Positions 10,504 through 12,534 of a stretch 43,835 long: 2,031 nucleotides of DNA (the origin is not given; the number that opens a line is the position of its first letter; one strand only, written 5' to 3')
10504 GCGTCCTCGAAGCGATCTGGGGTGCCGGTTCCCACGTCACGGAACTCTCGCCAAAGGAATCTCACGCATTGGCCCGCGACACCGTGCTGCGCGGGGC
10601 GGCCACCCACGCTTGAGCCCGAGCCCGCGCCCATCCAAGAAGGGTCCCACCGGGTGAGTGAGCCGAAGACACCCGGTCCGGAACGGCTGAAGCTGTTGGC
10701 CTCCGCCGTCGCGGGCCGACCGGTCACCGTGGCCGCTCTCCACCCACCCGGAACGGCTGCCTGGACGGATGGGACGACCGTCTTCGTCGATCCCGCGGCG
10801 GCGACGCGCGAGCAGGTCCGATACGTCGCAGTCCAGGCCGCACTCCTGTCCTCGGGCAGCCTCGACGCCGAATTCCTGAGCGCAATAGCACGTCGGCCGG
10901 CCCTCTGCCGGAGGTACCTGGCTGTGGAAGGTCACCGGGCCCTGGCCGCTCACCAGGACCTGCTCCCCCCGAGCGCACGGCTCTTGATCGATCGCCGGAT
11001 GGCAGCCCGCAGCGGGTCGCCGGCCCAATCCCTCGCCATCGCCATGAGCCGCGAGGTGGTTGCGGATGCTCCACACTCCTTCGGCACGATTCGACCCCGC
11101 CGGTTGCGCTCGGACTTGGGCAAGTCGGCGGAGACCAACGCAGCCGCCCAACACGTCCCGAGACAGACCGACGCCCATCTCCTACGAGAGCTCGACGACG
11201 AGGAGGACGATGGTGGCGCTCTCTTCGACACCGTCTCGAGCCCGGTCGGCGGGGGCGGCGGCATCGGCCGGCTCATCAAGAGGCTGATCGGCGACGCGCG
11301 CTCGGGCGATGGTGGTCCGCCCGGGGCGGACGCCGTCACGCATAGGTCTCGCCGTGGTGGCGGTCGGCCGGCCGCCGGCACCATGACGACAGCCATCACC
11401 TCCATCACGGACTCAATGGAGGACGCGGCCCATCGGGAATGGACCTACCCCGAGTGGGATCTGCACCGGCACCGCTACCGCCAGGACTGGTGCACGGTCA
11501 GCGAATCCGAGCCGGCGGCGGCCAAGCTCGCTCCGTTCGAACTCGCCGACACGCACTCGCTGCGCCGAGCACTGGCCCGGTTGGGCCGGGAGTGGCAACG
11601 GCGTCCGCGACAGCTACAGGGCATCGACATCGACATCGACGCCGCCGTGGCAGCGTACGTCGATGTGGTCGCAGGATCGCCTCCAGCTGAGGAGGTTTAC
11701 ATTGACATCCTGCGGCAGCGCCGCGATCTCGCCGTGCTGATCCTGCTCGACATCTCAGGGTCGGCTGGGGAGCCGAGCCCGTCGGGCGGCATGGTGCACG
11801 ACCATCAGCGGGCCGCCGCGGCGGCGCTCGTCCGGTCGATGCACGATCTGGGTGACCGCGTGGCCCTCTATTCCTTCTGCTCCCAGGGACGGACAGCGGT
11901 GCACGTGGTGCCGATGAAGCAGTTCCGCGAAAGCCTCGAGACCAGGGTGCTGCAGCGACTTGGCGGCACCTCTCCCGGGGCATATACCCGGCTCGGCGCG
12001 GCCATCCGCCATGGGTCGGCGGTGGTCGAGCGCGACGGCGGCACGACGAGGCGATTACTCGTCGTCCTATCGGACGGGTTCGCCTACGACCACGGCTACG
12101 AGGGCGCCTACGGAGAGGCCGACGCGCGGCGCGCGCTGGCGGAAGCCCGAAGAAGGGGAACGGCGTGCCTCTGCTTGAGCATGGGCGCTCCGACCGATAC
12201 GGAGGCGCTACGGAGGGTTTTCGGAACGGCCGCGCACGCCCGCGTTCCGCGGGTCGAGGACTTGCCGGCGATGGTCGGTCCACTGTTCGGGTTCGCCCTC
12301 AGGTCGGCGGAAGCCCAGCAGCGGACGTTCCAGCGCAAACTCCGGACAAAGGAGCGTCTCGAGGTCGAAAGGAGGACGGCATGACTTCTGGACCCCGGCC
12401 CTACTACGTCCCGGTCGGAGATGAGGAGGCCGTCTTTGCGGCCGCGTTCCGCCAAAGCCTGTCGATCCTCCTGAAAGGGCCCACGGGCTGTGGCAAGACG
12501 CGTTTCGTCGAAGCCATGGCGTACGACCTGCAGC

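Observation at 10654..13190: Orphan NorD/CbbO-like vWA + CbbQ/NorQ-type MoxR ATPase pair with no known client, co-operonic with the double TetR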

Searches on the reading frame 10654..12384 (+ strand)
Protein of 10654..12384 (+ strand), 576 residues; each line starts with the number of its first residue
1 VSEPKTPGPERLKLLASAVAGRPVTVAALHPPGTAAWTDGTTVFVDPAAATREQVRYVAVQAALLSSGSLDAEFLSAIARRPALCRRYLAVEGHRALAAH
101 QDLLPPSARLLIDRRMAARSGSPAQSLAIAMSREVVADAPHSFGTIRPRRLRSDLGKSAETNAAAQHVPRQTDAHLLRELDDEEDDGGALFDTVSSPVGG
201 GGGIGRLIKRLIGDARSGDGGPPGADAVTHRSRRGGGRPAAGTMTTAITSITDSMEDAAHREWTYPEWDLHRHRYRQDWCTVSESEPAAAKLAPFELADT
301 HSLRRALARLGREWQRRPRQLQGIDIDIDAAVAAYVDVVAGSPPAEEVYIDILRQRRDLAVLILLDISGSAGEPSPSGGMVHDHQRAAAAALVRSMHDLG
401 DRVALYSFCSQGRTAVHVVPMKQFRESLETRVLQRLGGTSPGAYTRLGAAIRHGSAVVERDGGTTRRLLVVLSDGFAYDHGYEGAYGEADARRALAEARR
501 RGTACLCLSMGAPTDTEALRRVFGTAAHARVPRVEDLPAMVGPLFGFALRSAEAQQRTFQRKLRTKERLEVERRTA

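Call 6: search_protein_families(library=pfam, proteins=[window:10654-12384:+], max_evalue=0.001)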
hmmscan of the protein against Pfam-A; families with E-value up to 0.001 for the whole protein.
window:10654-12384:+ (576 aa): 4 families
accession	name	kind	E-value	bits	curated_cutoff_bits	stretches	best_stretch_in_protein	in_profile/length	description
PF00092.34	VWA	-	7.7e-10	39.7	23.8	1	361-537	2-165/174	von Willebrand factor type A domain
PF13519.12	VWA_2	-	1.2e-08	36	27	1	361-475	1-106/107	von Willebrand factor type A domain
PF05762.20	VWA_CoxE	-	6.8e-07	29.4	26.4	1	302-509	4-186/222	VWA domain containing CoxE-like protein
PF01882.25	DUF58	-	3.2e-05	23.7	23.4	1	346-485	23-153/216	Protein of unknown function DUF58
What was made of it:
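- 10654..12384 (+): NorD-like vWA adaptor (576 aa). It has a family-specific N-terminal domain and linker (residues 1-256), then the TYPEWD motif, a finger region, and a C-terminal VWA domain with a complete MIDAS. Pfam (call 6).
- Checked: vWA protein: GTG 10654 to TGA 12384, 576 aa. Pfam gives VWA 39.7 bits, VWA_2 and VWA_CoxE 29.4 bits (call 6).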

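Call 7: search_protein_families(library=ncbifam, proteins=[window:10654-12384:+], max_evalue=0.001)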
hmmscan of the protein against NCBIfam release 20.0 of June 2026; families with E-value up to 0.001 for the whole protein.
window:10654-12384:+ (576 aa): 0 families

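Call 9: find_homologous_proteins(query=window:10654-12384:+, max_evalue=0.00001)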
Query window:10654-12384:+ (576 aa): 3148 proteins with E <= 0.00001 among 8000 candidates; the best 120 are listed.
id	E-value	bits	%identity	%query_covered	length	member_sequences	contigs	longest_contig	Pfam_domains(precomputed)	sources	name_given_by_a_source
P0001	0.0e+0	1235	98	100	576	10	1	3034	PF00092.35,PF13519.13,PF05762.21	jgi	jgi:nitric oxide reductase NorD protein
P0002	0.0e+0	1116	90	100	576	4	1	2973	PF00092.35,PF05762.21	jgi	jgi:nitric oxide reductase NorD protein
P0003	0.0e+0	1058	85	99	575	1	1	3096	PF00092.35,PF13519.13,PF05762.21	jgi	jgi:nitric oxide reductase NorD protein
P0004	5.0e-277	938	75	100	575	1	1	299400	PF13519.13,PF05762.21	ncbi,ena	-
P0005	6.6e-265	898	72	100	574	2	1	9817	PF00092.35,PF13519.13,PF05762.21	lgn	-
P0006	8.4e-257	871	70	100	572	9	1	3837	PF00092.35,PF05762.21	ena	-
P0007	3.4e-255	866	70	100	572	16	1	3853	PF00092.35,PF05762.21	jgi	-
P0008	6.3e-255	865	70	100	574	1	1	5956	PF05762.21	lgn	-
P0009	3.6e-252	856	70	97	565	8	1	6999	PF00092.35,PF05762.21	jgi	jgi:hypothetical protein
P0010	3.5e-248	843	70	98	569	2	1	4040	PF05762.21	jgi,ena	-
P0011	1.1e-239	815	70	93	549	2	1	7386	PF00092.35,PF13519.13,PF05762.21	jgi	jgi:nitric oxide reductase NorD protein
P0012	3.3e-238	810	66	99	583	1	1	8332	PF00092.35,PF13519.13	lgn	-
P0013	6.1e-228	776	65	99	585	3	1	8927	PF13519.13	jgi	jgi:hypothetical protein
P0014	1.6e-226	771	65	99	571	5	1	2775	PF13519.13,PF01882.26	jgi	jgi:hypothetical protein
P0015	1.7e-224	765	64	99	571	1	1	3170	PF13519.13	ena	-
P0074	8.6e-197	673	58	100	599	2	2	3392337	PF00092.35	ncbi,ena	-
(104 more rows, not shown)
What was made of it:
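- JGI and NCBI name some homologues NorD (call 9).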

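Call 11: find_related_loci(query=A1, collection=genome_contigs, flank=10000)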
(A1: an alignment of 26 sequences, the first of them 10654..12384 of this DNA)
Query A1 (576 aa) in genome_contigs; peptide patterns used: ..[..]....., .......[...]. (x = any residue, [..] = any of these).
599 stretches matched a pattern (row limit reached: there are more); 507 encode a relative of the query (tblastn E <= 1e-3); the best 80 are kept; 80 distinct loci.
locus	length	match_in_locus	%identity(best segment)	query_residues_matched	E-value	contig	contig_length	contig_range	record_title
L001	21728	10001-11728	98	1-576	0e+0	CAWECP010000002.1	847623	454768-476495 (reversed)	MAG: uncultured Acidimicrobiaceae bacterium isolate MFD03399.bin.2.35 genome assembly, contig: contig_13451, whole genom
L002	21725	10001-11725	75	1-576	0e+0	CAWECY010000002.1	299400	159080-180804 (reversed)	MAG: uncultured Acidimicrobiaceae bacterium isolate MFD03399.bin.2.105 genome assembly, contig: contig_1123, whole genom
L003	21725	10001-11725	71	3-576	0e+0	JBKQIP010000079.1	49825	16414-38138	MAG: Acidimicrobiales bacterium isolate BAr2D2E2F__bin_26 BAr2D2E2F_000000140320, whole genome shotgun sequence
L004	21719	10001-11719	60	1-576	0e+0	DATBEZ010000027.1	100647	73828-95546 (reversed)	MAG TPA_asm: Acidimicrobiia bacterium isolate SMAG_U3796 k141_3020138, whole genome shotgun sequence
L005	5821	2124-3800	62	11-573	0e+0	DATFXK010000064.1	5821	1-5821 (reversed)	MAG TPA_asm: Acidimicrobiia bacterium isolate SMAG_U9515 k141_5654014, whole genome shotgun sequence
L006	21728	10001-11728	98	1-576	0e+0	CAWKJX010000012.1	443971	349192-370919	MAG: uncultured Acidimicrobiaceae bacterium isolate MFD00731.bin.2.164 genome assembly, contig: contig_6329, whole genom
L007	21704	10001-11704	58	8-576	0e+0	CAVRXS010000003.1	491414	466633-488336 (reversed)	MAG: uncultured Acidimicrobiaceae bacterium isolate MFD06092.bin.2.39 genome assembly, contig: contig_11475, whole genom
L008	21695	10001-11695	59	10-574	0e+0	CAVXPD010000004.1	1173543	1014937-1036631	MAG: uncultured Acidimicrobiaceae bacterium isolate MFD00731.bin.1.234 genome assembly, contig: contig_19676, whole geno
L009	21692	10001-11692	56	11-575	0e+0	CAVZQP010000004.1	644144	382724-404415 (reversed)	MAG: uncultured Acidimicrobiaceae bacterium isolate MFD05705.bin.1.43 genome assembly, contig: contig_17833, whole genom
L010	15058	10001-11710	60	8-576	0e+0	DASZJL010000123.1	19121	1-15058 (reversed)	MAG TPA_asm: Acidimicrobiales bacterium isolate SMAG_U6628 k141_5445451, whole genome shotgun sequence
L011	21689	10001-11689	60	11-576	0e+0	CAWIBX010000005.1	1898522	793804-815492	MAG: uncultured Acidimicrobiaceae bacterium isolate MFD01248.bin.1.4 genome assembly, contig: contig_7396, whole genome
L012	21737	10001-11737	60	1-575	0e+0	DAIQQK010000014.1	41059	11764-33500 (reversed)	MAG TPA_asm: Acidimicrobiales bacterium isolate CTOTU28680 NODE_373_length_41059_cov_5.617867, whole genome shotgun sequ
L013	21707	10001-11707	59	6-573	4e-177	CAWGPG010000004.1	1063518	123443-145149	MAG: uncultured Acidimicrobiaceae bacterium isolate MFD05521.bin.2.123 genome assembly, contig: contig_15105, whole geno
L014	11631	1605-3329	57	1-576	5e-177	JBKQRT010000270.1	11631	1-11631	MAG: Acidimicrobiales bacterium isolate MGr3G3H3I__bin_155 MGr3G3H3I_000000202344, whole genome shotgun sequence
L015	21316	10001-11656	55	10-561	1e-176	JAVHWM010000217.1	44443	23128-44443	MAG: Mycobacterium sp. isolate BP_240 scaffold_2282162, whole genome shotgun sequence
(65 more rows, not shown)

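Call 25: search_solved_structures(query=window:10654-12384:+, max_evalue=0.01)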
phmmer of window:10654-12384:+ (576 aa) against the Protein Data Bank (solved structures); distinct sequences matched with E-value up to 0.01: 2.
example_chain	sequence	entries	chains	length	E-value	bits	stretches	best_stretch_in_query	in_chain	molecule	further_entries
9qhd_G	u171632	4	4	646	1.4e-36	129.5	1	262-537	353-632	Nitric oxide reductase NorD protein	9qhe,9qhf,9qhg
9qh6_G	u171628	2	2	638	1.5e-27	99.8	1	261-540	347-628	von Willebrand factor, type A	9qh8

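Call 47: search_solved_structures(query=window:10654-12384:+, max_evalue=0.01, show_alignments=2)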
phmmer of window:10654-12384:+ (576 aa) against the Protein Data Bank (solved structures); distinct sequences matched with E-value up to 0.01: 2.
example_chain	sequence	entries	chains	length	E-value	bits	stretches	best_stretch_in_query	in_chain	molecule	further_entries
9qhd_G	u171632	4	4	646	1.4e-36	129.5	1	262-537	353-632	Nitric oxide reductase NorD protein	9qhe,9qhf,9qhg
9qh6_G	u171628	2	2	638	1.5e-27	99.8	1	261-540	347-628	von Willebrand factor, type A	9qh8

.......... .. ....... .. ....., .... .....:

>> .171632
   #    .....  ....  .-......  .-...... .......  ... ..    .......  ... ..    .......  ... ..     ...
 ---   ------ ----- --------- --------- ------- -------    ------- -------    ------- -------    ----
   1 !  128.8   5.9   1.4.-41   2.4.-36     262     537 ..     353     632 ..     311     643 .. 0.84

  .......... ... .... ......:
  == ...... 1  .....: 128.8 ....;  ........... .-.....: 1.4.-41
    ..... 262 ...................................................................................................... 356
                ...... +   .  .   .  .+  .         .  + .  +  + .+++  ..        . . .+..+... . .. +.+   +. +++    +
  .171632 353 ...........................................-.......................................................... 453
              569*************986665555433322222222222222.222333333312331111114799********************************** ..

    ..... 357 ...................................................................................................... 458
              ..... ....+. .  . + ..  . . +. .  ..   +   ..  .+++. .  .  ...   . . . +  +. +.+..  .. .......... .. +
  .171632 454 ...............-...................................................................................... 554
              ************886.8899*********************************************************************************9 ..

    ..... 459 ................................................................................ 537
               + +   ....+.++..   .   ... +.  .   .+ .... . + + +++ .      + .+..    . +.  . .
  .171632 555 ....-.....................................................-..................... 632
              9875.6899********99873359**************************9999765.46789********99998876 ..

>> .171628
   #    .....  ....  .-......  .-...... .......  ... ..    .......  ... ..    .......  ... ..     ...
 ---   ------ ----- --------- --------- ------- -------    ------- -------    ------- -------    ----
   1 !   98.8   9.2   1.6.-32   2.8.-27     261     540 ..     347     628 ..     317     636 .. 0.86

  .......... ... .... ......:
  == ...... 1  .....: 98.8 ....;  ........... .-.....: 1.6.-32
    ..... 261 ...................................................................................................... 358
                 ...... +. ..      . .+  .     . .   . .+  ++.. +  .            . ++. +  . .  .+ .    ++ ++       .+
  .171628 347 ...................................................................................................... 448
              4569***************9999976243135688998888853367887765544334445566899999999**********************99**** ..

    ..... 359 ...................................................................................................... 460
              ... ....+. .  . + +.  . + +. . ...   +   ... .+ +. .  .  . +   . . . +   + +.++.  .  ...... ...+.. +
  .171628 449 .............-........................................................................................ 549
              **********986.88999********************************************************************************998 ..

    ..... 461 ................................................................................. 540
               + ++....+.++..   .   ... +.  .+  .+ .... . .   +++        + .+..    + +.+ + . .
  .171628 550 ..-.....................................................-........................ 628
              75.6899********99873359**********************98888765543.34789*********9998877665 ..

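Call 67: search_solved_structures(query=A1, max_evalue=0.1, show_alignments=1)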
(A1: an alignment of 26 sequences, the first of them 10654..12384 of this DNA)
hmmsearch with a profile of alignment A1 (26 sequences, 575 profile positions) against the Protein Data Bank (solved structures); distinct sequences matched with E-value up to 0.1: 3.
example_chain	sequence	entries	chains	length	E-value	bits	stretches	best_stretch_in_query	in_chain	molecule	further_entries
9qhd_G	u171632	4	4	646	2e-54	188.4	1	257-545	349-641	Nitric oxide reductase NorD protein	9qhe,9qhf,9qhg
9qh6_G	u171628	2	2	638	7.9e-45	156.7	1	260-545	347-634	von Willebrand factor, type A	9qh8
9no5_A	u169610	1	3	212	0.0014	20.5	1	355-415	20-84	Putative secreted protein, hemolysin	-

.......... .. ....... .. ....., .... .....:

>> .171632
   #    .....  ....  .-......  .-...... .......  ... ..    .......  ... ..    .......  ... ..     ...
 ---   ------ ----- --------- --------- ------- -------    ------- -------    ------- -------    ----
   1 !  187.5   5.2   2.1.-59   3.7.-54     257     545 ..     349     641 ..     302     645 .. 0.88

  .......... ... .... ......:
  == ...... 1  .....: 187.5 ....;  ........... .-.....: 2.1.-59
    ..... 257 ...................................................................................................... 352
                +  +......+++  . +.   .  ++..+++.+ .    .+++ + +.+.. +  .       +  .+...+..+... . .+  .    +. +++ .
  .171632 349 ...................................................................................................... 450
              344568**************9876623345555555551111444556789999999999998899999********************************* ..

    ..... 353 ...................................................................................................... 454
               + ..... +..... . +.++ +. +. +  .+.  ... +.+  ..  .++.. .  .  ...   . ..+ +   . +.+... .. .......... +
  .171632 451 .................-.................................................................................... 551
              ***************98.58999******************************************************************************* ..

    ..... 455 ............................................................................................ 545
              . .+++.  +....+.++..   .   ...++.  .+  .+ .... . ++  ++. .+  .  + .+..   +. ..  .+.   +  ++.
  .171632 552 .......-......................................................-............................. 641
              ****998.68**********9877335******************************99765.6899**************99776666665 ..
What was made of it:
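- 10654..12384 (+): Residues 257-545 align with NorD 349-641 of 9qhd_G, E 2e-54 with the profile, and nothing aligns with residues 1-256 (calls 25, 47, 67).
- On NorD (nitric oxide reductase activation protein): Residues 257-545 align with NorD 349-641, E 2e-54 (call 67). No alignment of residues 1-256 to 9qhd_G or 9qh6_G with the single sequence or with the profile (calls 25, 47, 67).
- vWA residues 1-256, which are the target-side domain and linker in NorD, match no solved protein even with a profile (call 67). The N-terminal half is unrelated to NorD (call 67).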

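Call 75: find_encoding_contigs(protein=P0074, flank=10000, max_places=2)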
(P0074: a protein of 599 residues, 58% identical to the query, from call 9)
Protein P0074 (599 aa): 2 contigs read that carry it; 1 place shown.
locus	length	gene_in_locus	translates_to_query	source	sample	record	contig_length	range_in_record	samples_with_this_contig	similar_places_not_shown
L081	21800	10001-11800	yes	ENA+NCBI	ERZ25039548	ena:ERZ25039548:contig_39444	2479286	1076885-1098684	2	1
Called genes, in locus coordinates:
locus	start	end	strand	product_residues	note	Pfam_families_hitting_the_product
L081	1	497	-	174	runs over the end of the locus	-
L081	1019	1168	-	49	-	-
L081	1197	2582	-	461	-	PF07969:Amidohydro_3, PF01979:Amidohydro_1 (faint)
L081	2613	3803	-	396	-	PF04909:Amidohydro_2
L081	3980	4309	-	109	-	-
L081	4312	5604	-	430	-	PF00355:Rieske, PF00848:Ring_hydroxyl_A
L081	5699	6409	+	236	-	PF00881:Nitroreductase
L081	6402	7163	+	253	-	PF00106:adh_short, PF08659:KR, PF13561:adh_short_C2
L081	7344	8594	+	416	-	PF13458:Peripla_BP_6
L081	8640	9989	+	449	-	PF00440:TetR_N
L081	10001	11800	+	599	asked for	PF00092:VWA (weak)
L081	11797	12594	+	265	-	PF07728:AAA_5, PF08406:CbbQ_C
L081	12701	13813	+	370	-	PF13458:Peripla_BP_6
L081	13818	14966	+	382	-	PF17198:AveC_like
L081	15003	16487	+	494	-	PF00171:Aldedh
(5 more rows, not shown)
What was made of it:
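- An independent gene call with Pfam annotation agrees (call 75).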

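Call 111: search_protein_families(library=padloc, proteins=[window:10654-12384:+], max_evalue=0.001)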
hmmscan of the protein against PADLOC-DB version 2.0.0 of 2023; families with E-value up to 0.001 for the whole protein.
window:10654-12384:+ (576 aa): 0 families
